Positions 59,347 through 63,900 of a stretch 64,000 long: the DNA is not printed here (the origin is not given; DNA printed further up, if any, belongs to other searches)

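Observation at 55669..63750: Pseudopilin trio + two paralogous secreted coiled-coil proteins with a conserved (L)A(C/L)HPLMA(K/N)(F/Y)D motif + 1417-aa secreted giant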

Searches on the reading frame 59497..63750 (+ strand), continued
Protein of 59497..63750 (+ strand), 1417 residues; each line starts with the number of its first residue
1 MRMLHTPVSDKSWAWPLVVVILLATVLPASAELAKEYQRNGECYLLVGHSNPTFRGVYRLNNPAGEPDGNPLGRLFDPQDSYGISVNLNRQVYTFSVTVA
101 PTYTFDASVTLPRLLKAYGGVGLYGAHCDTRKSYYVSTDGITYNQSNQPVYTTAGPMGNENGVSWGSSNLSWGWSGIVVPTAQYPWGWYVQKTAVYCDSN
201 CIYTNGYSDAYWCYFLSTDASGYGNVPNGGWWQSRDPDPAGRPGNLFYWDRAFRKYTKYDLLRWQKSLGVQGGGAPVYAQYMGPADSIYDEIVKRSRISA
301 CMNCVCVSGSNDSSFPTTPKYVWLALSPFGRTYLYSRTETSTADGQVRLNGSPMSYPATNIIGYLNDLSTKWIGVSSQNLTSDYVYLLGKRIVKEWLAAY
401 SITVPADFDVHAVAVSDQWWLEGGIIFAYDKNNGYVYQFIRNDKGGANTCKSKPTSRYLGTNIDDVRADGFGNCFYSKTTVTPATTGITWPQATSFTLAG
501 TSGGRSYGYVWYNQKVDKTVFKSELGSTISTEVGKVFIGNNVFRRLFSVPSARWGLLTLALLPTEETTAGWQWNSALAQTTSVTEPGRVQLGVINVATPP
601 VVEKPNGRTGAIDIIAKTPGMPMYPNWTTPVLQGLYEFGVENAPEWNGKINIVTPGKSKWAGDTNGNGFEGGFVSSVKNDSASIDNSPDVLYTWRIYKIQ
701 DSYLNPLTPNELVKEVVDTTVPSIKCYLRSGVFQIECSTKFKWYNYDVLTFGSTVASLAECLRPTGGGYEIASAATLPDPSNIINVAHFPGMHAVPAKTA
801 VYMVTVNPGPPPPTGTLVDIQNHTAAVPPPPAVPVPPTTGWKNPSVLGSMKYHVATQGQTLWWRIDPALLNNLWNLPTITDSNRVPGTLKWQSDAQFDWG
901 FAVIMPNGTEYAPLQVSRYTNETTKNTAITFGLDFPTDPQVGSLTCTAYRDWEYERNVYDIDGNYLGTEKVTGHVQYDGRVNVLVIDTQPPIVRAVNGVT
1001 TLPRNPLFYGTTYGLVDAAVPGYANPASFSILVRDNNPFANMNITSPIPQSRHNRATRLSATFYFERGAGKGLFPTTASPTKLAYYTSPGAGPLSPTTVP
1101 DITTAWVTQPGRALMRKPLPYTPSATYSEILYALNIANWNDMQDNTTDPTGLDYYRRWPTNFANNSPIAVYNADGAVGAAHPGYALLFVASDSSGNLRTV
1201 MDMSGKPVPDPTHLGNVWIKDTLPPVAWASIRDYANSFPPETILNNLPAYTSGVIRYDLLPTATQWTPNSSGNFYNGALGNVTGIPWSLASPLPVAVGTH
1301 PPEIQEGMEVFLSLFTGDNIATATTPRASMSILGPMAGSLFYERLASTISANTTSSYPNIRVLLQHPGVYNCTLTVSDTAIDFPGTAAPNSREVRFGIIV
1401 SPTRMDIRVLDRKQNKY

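Call 75: search_protein_families(library=pfam, alignment_id=A4, max_evalue=1)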
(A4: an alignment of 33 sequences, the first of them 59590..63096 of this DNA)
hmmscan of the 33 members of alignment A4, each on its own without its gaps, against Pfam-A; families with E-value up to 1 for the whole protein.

A. member 1, window:59590-63096:+ (1169 aa): 0 families

B. families by the number of members that match (of 33 scanned): 9 families
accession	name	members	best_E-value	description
PF08465.15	Herpes_TK_C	1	0.0053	Thymidine kinase from Herpesvirus C-terminal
PF08450.18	SGL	1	0.01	SMP-30/Gluconolactonase/LRE-like region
PF08240.17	ADH_N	1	0.013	Alcohol dehydrogenase GroES-like domain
PF00801.26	PKD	1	0.16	PKD domain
PF18981.6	InlK_D3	1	0.17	Internalin K domain (D3/D4)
PF23429.1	DUF7116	1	0.17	Family of unknown function (DUF7116)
PF01302.31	CAP_GLY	1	0.22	CAP-Gly domain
PF12399.14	BCA_ABC_TP_C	1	0.34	Branched-chain amino acid ATP-binding cassette transporter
PF12822.12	ECF_trnsprt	1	0.34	ECF transporter, substrate-specific component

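Call 76: search_solved_structures(query=A4, max_evalue=10)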
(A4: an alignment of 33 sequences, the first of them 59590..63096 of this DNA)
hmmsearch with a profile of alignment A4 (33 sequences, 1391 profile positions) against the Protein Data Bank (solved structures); distinct sequences matched with E-value up to 10: 0.

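Call 85: search_protein_families(library=pfam, proteins=[L009:14179-14916:+, L010:14461-15216:+, L010:2229-3971:+, L011:13985-14653:-, L010:142-2016:+], max_evalue=0.01)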
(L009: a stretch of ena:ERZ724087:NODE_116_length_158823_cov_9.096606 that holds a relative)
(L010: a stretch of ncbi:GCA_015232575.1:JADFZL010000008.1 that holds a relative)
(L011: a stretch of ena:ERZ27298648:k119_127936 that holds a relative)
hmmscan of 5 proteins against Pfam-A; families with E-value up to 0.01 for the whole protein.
L009:14179-14916:+ (245 aa): 0 families

L010:14461-15216:+ (251 aa): 0 families

L010:2229-3971:+ (580 aa): 0 families

L011:13985-14653:- (222 aa): 0 families

L010:142-2016:+ (624 aa): 2 families
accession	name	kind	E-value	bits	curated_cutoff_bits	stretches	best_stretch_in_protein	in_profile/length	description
PF00263.26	Secretin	-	1e-41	142.8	27.5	1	259-419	1-168/169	Bacterial type II and III secretion system protein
PF03958.22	Secretin_N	-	0.0019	18.8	28.2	1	121-170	6-57/69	Bacterial type II/III secretion system short domain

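Call 98: find_homologous_proteins(query=L010:19315-19938:+, max_evalue=0.00001)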
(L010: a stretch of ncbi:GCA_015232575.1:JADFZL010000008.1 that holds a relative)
Query L010:19315-19938:+ (207 aa): 69 proteins with E <= 0.00001 among 588 candidates.
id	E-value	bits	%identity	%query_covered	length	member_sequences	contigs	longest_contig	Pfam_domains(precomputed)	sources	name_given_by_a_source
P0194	6.3e-126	436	100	100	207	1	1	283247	PF03938.20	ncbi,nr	ncbi:MAG: OmpH family outer membrane protein [Candidatus Riflebacteria bacterium]|nr:OmpH family out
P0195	5.1e-86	306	72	100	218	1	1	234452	PF03938.20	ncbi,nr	ncbi:MAG: OmpH family outer membrane protein [Candidatus Riflebacteria bacterium]|nr:OmpH family out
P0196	2.6e-77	277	65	100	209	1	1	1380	PF03938.20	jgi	-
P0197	1.6e-73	265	74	75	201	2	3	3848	PF03938.20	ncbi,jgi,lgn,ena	-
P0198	3.1e-73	264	61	99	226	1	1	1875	PF03938.20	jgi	-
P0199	6.8e-73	263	69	84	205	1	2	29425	PF03938.20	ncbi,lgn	-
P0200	1.0e-71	259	64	96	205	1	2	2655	PF03938.20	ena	-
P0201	1.1e-71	259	66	94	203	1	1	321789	PF03938.20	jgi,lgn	jgi:Skp family chaperone for outer membrane proteins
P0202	2.8e-71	258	64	88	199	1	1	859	PF03938.20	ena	-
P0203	2.9e-71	258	65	87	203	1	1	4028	PF03938.20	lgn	-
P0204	1.4e-70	255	63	88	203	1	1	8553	PF03938.20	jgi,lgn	jgi:Skp family chaperone for outer membrane proteins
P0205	4.2e-70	254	73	76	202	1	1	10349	PF03938.20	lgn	-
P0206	5.8e-70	253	68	79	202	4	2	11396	PF03938.20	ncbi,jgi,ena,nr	ncbi:MAG TPA: OmpH family outer membrane protein [Candidatus Ozemobacteraceae bacterium]|nr:OmpH fam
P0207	7.3e-70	253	64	96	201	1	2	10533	PF03938.20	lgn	-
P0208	1.1e-69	252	63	96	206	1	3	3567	PF03938.20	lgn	-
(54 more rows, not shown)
